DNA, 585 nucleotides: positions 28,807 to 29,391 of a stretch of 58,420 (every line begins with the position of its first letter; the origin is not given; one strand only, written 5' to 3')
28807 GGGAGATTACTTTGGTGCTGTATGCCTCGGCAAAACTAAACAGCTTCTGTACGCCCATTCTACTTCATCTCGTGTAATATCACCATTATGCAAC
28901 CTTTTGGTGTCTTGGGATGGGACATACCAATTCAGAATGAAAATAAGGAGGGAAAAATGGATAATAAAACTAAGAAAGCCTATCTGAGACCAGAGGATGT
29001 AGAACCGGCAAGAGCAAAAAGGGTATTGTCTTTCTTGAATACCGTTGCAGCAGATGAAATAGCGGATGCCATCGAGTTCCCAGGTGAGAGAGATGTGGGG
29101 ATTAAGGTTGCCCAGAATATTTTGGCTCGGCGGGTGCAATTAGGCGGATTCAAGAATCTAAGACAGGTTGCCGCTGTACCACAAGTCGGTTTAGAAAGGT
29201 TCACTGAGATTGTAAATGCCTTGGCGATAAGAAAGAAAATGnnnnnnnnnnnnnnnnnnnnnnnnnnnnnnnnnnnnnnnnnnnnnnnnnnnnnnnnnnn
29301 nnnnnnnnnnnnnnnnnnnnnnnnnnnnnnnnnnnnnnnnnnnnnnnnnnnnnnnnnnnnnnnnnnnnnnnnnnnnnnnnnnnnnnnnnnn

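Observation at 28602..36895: Riboswitch-fronted five-gene cluster: HhH/beta-rich giant, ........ mini-protein, legumain-like caspase-fold protease, AAA+ ATPase and VWA-MIDAS partner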

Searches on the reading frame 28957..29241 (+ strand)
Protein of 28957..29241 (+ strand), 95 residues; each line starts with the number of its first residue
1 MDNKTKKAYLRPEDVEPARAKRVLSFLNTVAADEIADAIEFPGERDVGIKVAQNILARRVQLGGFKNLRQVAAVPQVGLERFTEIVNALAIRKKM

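Call 80: search_protein_families(library=pfam, proteins=[window:28957-29241:+], max_evalue=10)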
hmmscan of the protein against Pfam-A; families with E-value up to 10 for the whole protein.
window:28957-29241:+ (95 aa): 1 family
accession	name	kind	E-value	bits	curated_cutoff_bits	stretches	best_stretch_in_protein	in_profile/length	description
PF12836.13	HHH_3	-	2.5e-06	27.9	27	1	47-86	22-61/65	Helix-hairpin-helix motif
